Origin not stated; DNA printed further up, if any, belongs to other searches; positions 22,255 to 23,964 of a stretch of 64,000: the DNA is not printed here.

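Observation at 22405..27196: All three cytochromes share one c7-like trihaem building block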

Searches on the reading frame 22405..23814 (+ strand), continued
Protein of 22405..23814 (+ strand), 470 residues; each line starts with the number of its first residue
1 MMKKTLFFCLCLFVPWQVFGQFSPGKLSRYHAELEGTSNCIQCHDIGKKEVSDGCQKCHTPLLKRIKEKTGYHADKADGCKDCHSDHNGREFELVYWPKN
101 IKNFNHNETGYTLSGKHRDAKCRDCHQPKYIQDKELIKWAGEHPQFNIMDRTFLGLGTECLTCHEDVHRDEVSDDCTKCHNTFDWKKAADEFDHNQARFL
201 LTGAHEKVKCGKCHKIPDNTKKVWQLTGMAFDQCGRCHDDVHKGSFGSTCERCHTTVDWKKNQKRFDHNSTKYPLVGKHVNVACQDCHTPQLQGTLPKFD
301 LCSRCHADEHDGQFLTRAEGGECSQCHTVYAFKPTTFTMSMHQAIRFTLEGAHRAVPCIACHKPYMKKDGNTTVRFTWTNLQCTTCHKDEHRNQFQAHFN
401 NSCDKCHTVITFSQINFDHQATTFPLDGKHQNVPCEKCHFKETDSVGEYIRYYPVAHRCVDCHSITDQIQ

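Call 10: find_homologous_proteins(query=window:22405-23814:+, max_evalue=0.00001)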
Query window:22405-23814:+ (470 aa): 3584 proteins with E <= 0.00001 among 4233 candidates; the best 120 are listed.
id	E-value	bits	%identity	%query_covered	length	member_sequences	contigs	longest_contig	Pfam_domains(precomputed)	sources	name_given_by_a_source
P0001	0.0e+0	1150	100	100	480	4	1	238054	PF14537.12,PF02085.22,PF14522.12,PF22113.2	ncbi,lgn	-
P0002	2.3e-255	866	75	100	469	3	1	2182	PF14537.12,PF02085.22,PF14522.12,PF22113.2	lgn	-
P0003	2.3e-220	751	48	89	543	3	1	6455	PF14537.12,PF02085.22,PF14522.12,PF22113.2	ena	-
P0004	1.5e-217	742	41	96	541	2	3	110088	PF14537.12,PF02085.22,PF14522.12,PF22113.2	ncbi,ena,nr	ncbi:MAG: cytochrome c3 family protein [Candidatus Marinimicrobia bacterium]|nr:cytochrome c3 family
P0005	6.8e-217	739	46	95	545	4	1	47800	PF09699.16,PF14537.12,PF02085.22,PF14522.12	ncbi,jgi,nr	ncbi:MAG: hypothetical protein HQ509_11235 [Candidatus Marinimicrobia bacterium]|nr:hypothetical pro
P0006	1.4e-205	702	54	89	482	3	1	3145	PF14537.12,PF02085.22,PF14522.12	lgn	-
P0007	3.2e-202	691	62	96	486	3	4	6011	PF14537.12,PF02085.22,PF14522.12,PF22113.2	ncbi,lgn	-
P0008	6.0e-202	690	46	94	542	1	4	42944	PF14537.12,PF02085.22,PF14522.12,PF22113.2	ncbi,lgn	ncbi:MAG: hypothetical protein ACE5D8_05360 [Fidelibacterota bacterium]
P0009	3.7e-198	678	59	100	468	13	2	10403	PF14537.12,PF02085.22,PF14522.12,PF22113.2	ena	-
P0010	6.4e-198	677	58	100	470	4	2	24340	PF14537.12,PF02085.22,PF14522.12,PF22113.2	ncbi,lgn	-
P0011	7.3e-194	663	79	72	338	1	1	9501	PF14537.12,PF02085.22,PF14522.12,PF22113.2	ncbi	ncbi:MAG: cytochrome c3 family protein, partial [Fidelibacterota bacterium]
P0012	1.6e-191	656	58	99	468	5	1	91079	PF14537.12,PF02085.22,PF14522.12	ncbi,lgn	-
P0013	2.3e-189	649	56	99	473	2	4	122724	PF14537.12,PF02085.22,PF14522.12,PF22113.2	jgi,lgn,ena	-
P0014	2.7e-189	648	58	97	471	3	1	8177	PF14537.12,PF02085.22,PF14522.12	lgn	-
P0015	3.5e-189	648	57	99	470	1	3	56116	PF14537.12,PF02085.22,PF14522.12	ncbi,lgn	ncbi:MAG: cytochrome c3 family protein [Fidelibacterota bacterium]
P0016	5.5e-189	647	57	99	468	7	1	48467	PF14537.12,PF02085.22,PF14522.12,PF22113.2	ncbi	-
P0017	2.3e-188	645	56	98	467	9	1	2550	PF14537.12,PF02085.22,PF14522.12,PF22113.2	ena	-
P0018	3.7e-188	645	58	100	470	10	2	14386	PF14537.12,PF02085.22,PF14522.12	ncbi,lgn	ncbi:MAG: cytochrome C [Fidelibacterota bacterium]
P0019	4.5e-188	644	43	94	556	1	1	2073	PF14537.12,PF02085.22,PF14522.12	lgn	-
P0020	1.1e-187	643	56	99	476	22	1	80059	PF14537.12,PF02085.22,PF14522.12,PF22113.2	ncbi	-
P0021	1.8e-187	642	56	100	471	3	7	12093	PF14537.12,PF02085.22,PF14522.12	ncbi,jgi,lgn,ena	-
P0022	4.0e-187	641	56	99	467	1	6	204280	PF14537.12,PF02085.22,PF14522.12,PF22113.2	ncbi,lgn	-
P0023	1.4e-186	640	57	97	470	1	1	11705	PF09699.16,PF14537.12,PF02085.22,PF14522.12,PF22113.2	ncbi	-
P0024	2.0e-185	636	55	99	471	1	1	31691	PF14537.12,PF02085.22,PF14522.12,PF22113.2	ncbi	ncbi:MAG: hypothetical protein ABIA75_00235 [Candidatus Neomarinimicrobiota bacterium]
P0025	1.6e-184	633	57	98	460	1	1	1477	PF14537.12,PF02085.22,PF14522.12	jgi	jgi:hypothetical protein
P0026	3.4e-182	625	55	98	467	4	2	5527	PF14537.12,PF02085.22,PF14522.12,PF22113.2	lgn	-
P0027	8.9e-182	624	55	99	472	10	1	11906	PF14537.12,PF02085.22,PF14522.12,PF22113.2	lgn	-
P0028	2.1e-181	622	56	99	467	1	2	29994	PF14537.12,PF02085.22,PF14522.12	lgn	-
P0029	9.9e-181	620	48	84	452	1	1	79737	PF14537.12,PF02085.22,PF14522.12,PF22113.2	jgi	jgi:hypothetical protein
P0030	2.6e-180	619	54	100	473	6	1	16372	PF14537.12,PF02085.22,PF14522.12,PF22113.2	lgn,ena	-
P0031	1.6e-178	613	53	99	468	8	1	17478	PF14537.12,PF02085.22,PF14522.12,PF22113.2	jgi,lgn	-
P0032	4.4e-174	598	53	100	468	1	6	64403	PF14537.12,PF02085.22,PF14522.12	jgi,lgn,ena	-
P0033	2.5e-171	589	41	97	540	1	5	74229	PF14537.12,PF02085.22,PF14522.12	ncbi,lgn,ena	-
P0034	2.8e-171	589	53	99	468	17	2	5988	PF14537.12,PF02085.22,PF14522.12,PF22113.2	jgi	jgi:hypothetical protein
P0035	1.7e-169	583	52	99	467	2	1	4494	PF14537.12,PF02085.22,PF14522.12,PF22113.2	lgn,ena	-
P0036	5.9e-166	571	39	96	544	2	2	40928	PF14537.12,PF02085.22,PF14522.12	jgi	-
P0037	3.4e-163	562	50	99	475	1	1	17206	PF14537.12,PF02085.22,PF14522.12,PF22113.2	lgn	-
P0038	7.0e-159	548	50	96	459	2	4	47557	PF14537.12,PF02085.22,PF14522.12,PF22113.2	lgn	-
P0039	4.8e-153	529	41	92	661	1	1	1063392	PF14537.12,PF02085.22,PF14522.12,PF22113.2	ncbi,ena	-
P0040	3.0e-151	523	42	94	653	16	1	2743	PF14537.12,PF02085.22,PF14522.12,PF22113.2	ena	-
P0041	1.3e-150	521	41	97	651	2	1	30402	PF14537.12,PF02085.22,PF14522.12,PF22113.2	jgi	jgi:cytochrome c7-like protein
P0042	2.4e-149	517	41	96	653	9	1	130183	PF14537.12,PF02085.22,PF14522.12,PF22113.2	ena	-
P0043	3.3e-149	516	47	99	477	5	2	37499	PF14537.12,PF02085.22,PF14522.12,PF22113.2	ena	-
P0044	4.7e-148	512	41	98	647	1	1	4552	PF14537.12,PF02085.22,PF14522.12,PF22113.2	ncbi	-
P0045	5.0e-148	512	42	95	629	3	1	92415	PF09699.16,PF14537.12,PF02085.22,PF14522.12,PF22113.2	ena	-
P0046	7.8e-147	508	39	92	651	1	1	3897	PF14537.12,PF02085.22,PF14522.12,PF22113.2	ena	-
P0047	1.3e-146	508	39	99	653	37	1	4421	PF14537.12,PF02085.22,PF14522.12,PF22113.2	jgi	jgi:hypothetical protein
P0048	1.3e-146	508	41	94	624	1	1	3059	PF14537.12,PF02085.22,PF14522.12,PF22113.2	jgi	jgi:hypothetical protein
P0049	4.8e-146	506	41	96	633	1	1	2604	PF14537.12,PF02085.22,PF14522.12,PF22113.2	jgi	jgi:hypothetical protein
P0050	7.5e-146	505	40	95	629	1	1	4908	PF14537.12,PF02085.22,PF14522.12,PF22113.2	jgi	jgi:hypothetical protein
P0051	1.9e-145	504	39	98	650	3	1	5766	PF14537.12,PF02085.22,PF14522.12,PF22113.2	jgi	jgi:hypothetical protein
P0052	1.1e-144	501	40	99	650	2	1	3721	PF14537.12,PF02085.22,PF14522.12,PF22113.2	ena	-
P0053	1.7e-144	501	39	94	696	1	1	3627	PF09699.16,PF14537.12,PF02085.22,PF14522.12,PF22113.2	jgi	-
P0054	3.1e-144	500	40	94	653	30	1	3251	PF09699.16,PF14537.12,PF02085.22,PF14522.12,PF22113.2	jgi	jgi:hypothetical protein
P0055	3.6e-144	500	41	94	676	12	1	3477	PF09699.16,PF14537.12,PF02085.22,PF14522.12,PF22113.2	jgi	jgi:hypothetical protein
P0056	4.5e-144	499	41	95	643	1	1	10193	PF09699.16,PF14537.12,PF02085.22,PF14522.12,PF22113.2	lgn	-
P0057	5.0e-144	499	41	97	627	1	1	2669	PF14537.12,PF02085.22,PF14522.12,PF22113.2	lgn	-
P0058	6.4e-144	499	40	96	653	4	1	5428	PF14537.12,PF02085.22,PF14522.12,PF22113.2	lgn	-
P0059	7.0e-144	499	39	83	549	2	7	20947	PF14537.12,PF02085.22,PF14522.12,PF22113.2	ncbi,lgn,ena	-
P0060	2.8e-143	497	40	98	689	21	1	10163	PF14537.12,PF02085.22,PF14522.12,PF22113.2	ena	-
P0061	4.7e-143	496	40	94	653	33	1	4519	PF09699.16,PF14537.12,PF02085.22,PF14522.12,PF22113.2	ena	-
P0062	7.3e-143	495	39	98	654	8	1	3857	PF14537.12,PF02085.22,PF14522.12,PF22113.2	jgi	jgi:hypothetical protein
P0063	1.3e-142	494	41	94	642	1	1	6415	PF14537.12,PF02085.22,PF14522.12,PF22113.2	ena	-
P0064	1.8e-142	494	40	94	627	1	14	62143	PF14537.12,PF02085.22,PF14522.12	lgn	-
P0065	1.8e-142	494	40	98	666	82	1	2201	PF09699.16,PF14537.12,PF02085.22,PF14522.12,PF22113.2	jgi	-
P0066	1.1e-141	491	40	99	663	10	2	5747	PF09699.16,PF14537.12,PF02085.22,PF14522.12,PF22113.2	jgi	jgi:hypothetical protein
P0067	1.3e-141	491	40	97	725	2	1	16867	PF14537.12,PF02085.22,PF14522.12,PF22113.2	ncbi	-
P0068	2.3e-141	490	39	97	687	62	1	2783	PF14537.12,PF02085.22,PF14522.12,PF22113.2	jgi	-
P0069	2.3e-141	490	39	98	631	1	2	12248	PF14537.12,PF02085.22,PF14522.12,PF22113.2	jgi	jgi:hypothetical protein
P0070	4.4e-141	489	38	98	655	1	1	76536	PF09699.16,PF14537.12,PF02085.22,PF14522.12,PF22113.2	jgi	jgi:hypothetical protein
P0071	6.3e-141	489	40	99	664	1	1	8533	PF14537.12,PF02085.22,PF14522.12,PF22113.2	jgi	jgi:hypothetical protein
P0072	9.4e-141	488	41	91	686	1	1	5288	PF09699.16,PF14537.12,PF02085.22,PF14522.12,PF22113.2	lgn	-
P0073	9.6e-141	488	39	98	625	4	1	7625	PF14537.12,PF02085.22,PF14522.12,PF22113.2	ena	-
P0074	1.2e-140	488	35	97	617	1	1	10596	PF09699.16,PF14537.12,PF02085.22,PF14522.12,PF22113.2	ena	-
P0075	1.4e-140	488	38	98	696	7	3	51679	PF14537.12,PF02085.22,PF14522.12,PF22113.2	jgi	jgi:hypothetical protein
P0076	1.6e-140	487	40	98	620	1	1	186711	PF14537.12,PF02085.22,PF14522.12,PF22113.2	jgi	jgi:hypothetical protein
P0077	2.0e-140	487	39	97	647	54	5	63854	PF14537.12,PF02085.22,PF14522.12,PF22113.2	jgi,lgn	jgi:hypothetical protein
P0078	3.0e-140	487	41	95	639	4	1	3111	PF14537.12,PF02085.22,PF14522.12,PF22113.2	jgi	jgi:Cytochrome c7 and related cytochrome c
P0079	3.3e-140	486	41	97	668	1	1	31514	PF14537.12,PF02085.22,PF14522.12,PF22113.2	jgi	jgi:hypothetical protein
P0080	3.5e-140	486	39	98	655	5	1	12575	PF09699.16,PF14537.12,PF02085.22,PF14522.12,PF22113.2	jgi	jgi:hypothetical protein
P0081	4.4e-140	486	41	96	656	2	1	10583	PF14537.12,PF02085.22,PF14522.12,PF22113.2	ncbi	-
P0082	5.3e-140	486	41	94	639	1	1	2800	PF14537.12,PF02085.22,PF14522.12,PF22113.2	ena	-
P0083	5.5e-140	486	35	98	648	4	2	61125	PF09699.16,PF14537.12,PF02085.22,PF14522.12,PF22113.2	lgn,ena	-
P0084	5.9e-140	486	40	94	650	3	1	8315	PF09699.16,PF14537.12,PF02085.22,PF14522.12,PF22113.2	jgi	jgi:Cytochrome c7 and related cytochrome c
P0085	7.4e-140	485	41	94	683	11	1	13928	PF09699.16,PF14537.12,PF02085.22,PF14522.12,PF22113.2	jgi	jgi:hypothetical protein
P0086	1.0e-139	485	39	96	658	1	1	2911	PF14537.12,PF02085.22,PF14522.12,PF22113.2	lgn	-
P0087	1.2e-139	485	40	94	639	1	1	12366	PF14537.12,PF02085.22,PF14522.12,PF22113.2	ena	-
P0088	1.4e-139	484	39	98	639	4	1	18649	PF14537.12,PF02085.22,PF14522.12,PF22113.2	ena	-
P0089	4.0e-139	483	38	99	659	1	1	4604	PF14537.12,PF02085.22,PF14522.12,PF22113.2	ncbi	-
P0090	4.4e-139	483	41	97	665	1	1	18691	PF14537.12,PF02085.22,PF14522.12,PF22113.2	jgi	jgi:Cytochrome c7 and related cytochrome c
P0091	5.1e-139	483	37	99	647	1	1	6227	PF14537.12,PF02085.22,PF14522.12,PF22113.2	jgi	jgi:hypothetical protein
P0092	5.9e-139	482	41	98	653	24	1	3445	PF09699.16,PF14537.12,PF02085.22,PF14522.12,PF22113.2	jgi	jgi:hypothetical protein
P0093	9.3e-139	482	39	97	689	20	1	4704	PF09699.16,PF14537.12,PF02085.22,PF14522.12,PF22113.2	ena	-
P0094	1.3e-138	481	41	95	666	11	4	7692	PF14537.12,PF02085.22,PF14522.12,PF22113.2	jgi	jgi:hypothetical protein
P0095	1.5e-138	481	41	97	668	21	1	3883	PF14537.12,PF02085.22,PF14522.12,PF22113.2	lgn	-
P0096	1.6e-138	481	43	89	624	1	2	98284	PF14537.12,PF02085.22,PF14522.12,PF22113.2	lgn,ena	-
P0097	3.0e-138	480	42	96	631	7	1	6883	PF14537.12,PF02085.22,PF14522.12,PF22113.2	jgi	jgi:hypothetical protein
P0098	3.1e-138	480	40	98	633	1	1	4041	PF14537.12,PF02085.22,PF14522.12,PF22113.2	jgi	jgi:hypothetical protein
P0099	3.3e-138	480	40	94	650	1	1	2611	PF09699.16,PF14537.12,PF02085.22,PF14522.12,PF22113.2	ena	-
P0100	3.4e-138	480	39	97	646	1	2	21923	PF09699.16,PF14537.12,PF02085.22,PF14522.12,PF22113.2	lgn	-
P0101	4.1e-138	480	43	100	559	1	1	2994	PF14537.12,PF02085.22,PF14522.12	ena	-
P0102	4.4e-138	479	41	97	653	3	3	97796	PF09699.16,PF14537.12,PF02085.22,PF14522.12,PF22113.2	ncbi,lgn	-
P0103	6.6e-138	479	40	97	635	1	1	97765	PF14537.12,PF02085.22,PF14522.12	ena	-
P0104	7.1e-138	479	37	91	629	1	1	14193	PF14537.12,PF02085.22,PF14522.12,PF22113.2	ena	-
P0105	7.8e-138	479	40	94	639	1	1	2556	PF14537.12,PF02085.22,PF14522.12,PF22113.2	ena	-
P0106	1.2e-137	478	41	94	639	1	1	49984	PF14537.12,PF02085.22,PF14522.12,PF22113.2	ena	-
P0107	1.3e-137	478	41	91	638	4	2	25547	PF14537.12,PF02085.22,PF14522.12,PF22113.2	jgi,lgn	jgi:hypothetical protein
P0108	1.5e-137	478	38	96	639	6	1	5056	PF14537.12,PF02085.22,PF14522.12,PF22113.2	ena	-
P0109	1.7e-137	478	38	98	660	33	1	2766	PF09699.16,PF14537.12,PF02085.22,PF14522.12,PF22113.2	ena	-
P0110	2.0e-137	477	39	99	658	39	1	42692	PF14537.12,PF02085.22,PF14522.12,PF22113.2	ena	-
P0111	2.8e-137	477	41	98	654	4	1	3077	PF09699.16,PF14537.12,PF02085.22,PF14522.12,PF22113.2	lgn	-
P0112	4.6e-137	476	39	94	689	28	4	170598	PF09699.16,PF14537.12,PF02085.22,PF14522.12,PF22113.2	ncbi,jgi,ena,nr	ncbi:MAG TPA: cytochrome c3 family protein [Terriglobales bacterium]|jgi:predicted CXXCH cytochrome 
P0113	5.1e-137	476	39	99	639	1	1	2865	PF09699.16,PF14537.12,PF02085.22,PF14522.12,PF22113.2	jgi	jgi:hypothetical protein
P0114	5.2e-137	476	40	98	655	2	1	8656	PF09699.16,PF14537.12,PF02085.22,PF14522.12,PF22113.2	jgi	jgi:hypothetical protein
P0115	1.4e-136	475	41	97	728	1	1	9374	PF14537.12,PF02085.22,PF14522.12,PF22113.2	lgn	-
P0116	1.4e-136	474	39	97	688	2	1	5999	PF14537.12,PF02085.22,PF14522.12,PF22113.2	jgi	jgi:hypothetical protein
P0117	1.5e-136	474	39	97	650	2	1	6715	PF14537.12,PF02085.22,PF14522.12,PF22113.2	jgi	-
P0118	1.6e-136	474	40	90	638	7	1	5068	PF09699.16,PF14537.12,PF02085.22,PF14522.12,PF22113.2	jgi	jgi:hypothetical protein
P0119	1.7e-136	474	40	98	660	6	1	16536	PF09699.16,PF14537.12,PF02085.22,PF14522.12,PF22113.2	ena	-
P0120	2.1e-136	474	41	92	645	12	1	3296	PF09699.16,PF14537.12,PF02085.22,PF14522.12,PF22113.2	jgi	-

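Call 23: find_encoding_contigs(protein=P0004, flank=10000, max_places=3)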
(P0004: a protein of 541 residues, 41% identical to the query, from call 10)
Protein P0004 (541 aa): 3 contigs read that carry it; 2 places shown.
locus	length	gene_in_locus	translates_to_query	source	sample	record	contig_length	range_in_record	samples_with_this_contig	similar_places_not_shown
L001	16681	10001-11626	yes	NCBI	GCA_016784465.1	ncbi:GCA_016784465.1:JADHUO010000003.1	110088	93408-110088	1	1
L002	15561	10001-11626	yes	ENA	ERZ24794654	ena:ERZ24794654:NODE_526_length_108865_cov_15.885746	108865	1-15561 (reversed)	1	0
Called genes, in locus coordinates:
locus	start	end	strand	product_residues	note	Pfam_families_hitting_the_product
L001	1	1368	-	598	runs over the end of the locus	PF02012:BNR (faint)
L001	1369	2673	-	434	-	PF17957:Big_7, PF15902:Sortilin-Vps10 (faint)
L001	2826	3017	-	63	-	-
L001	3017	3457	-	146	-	-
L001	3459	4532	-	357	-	PF04551:GcpE, PF26540:GcpE_C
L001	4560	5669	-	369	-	PF07719:TPR_2 (faint), PF13428:TPR_14 (faint), PF14559:TPR_19 (faint)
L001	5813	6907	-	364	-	-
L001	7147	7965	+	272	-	-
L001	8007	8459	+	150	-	PF14376:Haem_bd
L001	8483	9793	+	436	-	PF00037:Fer4 (weak), PF12797:Fer4_2 (weak), PF12837:Fer4_6 (weak), PF13237:Fer4_10, PF14697:Fer4_21 (weak), PF12838:Fer4_7 (weak), PF07992:Pyr_redox_2, PF13738:Pyr_redox_3, +12 more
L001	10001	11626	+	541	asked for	PF14537:Cytochrom_c3_2 (faint), PF02085:Cytochrom_CIII (faint), PF14522:Cytochrome_C7 (faint), PF22113:Mtrc-MtrF_II-IV_dom (faint)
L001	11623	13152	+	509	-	PF02085:Cytochrom_CIII (faint), PF14522:Cytochrome_C7 (faint), PF14537:Cytochrom_c3_2 (faint), PF22113:Mtrc-MtrF_II-IV_dom (faint)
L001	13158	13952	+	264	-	PF14522:Cytochrome_C7 (faint)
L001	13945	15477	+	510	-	-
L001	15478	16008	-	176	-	-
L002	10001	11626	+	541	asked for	PF14537:Cytochrom_c3_2 (faint), PF02085:Cytochrom_CIII (faint), PF14522:Cytochrome_C7 (faint), PF22113:Mtrc-MtrF_II-IV_dom (faint)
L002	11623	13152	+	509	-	PF02085:Cytochrom_CIII (faint), PF14522:Cytochrome_C7 (faint), PF14537:Cytochrom_c3_2 (faint), PF22113:Mtrc-MtrF_II-IV_dom (faint)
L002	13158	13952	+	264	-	PF14522:Cytochrome_C7 (faint)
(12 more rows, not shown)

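Call 24: find_encoding_contigs(protein=P0022, flank=10000, max_places=3)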
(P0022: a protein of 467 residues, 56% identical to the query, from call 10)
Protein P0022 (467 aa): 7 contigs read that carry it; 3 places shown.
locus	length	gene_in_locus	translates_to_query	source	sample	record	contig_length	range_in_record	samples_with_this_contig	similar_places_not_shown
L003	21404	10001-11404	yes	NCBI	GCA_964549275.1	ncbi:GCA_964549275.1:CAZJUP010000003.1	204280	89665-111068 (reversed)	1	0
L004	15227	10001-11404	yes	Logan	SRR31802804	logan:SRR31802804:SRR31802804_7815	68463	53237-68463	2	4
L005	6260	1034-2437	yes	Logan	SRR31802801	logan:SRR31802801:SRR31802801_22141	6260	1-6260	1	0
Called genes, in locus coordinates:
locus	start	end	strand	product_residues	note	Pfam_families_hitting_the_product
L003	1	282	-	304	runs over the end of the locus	PF00581:Rhodanese (weak)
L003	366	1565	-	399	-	PF14522:Cytochrome_C7 (faint)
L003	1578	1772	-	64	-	-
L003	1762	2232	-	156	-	PF00376:MerR, PF13411:MerR_1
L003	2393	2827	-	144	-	PF02082:Rrf2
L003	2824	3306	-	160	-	PF02082:Rrf2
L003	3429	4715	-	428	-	PF00672:HAMP, PF00512:HisKA, PF02518:HATPase_c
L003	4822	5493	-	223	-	PF00072:Response_reg, PF00486:Trans_reg_C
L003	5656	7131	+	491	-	PF14522:Cytochrome_C7 (faint), PF09699:Paired_CXXCH_1 (faint), PF13435:Cytochrome_C554 (weak)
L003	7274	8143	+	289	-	-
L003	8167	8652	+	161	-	-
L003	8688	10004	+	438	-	PF00037:Fer4 (weak), PF12797:Fer4_2 (weak), PF12837:Fer4_6 (weak), PF13237:Fer4_10, PF14697:Fer4_21 (weak), PF12838:Fer4_7 (weak), PF07992:Pyr_redox_2, PF13738:Pyr_redox_3, +11 more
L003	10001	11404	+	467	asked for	PF02085:Cytochrom_CIII (faint), PF14522:Cytochrome_C7 (faint), PF14537:Cytochrom_c3_2 (faint), PF22113:Mtrc-MtrF_II-IV_dom (faint)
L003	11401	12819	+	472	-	PF22113:Mtrc-MtrF_II-IV_dom (faint), PF02085:Cytochrom_CIII (faint), PF14522:Cytochrome_C7 (faint), PF14537:Cytochrom_c3_2 (faint)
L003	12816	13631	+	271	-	-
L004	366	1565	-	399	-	PF14522:Cytochrome_C7 (faint)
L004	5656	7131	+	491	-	PF14522:Cytochrome_C7 (faint), PF09699:Paired_CXXCH_1 (faint), PF13435:Cytochrome_C554 (weak)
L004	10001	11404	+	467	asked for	PF02085:Cytochrom_CIII (faint), PF14522:Cytochrome_C7 (faint), PF14537:Cytochrom_c3_2 (faint), PF22113:Mtrc-MtrF_II-IV_dom (faint)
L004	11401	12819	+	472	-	PF22113:Mtrc-MtrF_II-IV_dom (faint), PF02085:Cytochrom_CIII (faint), PF14522:Cytochrome_C7 (faint), PF14537:Cytochrom_c3_2 (faint)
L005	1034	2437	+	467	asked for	PF02085:Cytochrom_CIII (faint), PF14522:Cytochrome_C7 (faint), PF14537:Cytochrom_c3_2 (faint), PF22113:Mtrc-MtrF_II-IV_dom (faint)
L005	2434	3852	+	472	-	PF22113:Mtrc-MtrF_II-IV_dom (faint), PF02085:Cytochrom_CIII (faint), PF14522:Cytochrome_C7 (faint), PF14537:Cytochrom_c3_2 (faint)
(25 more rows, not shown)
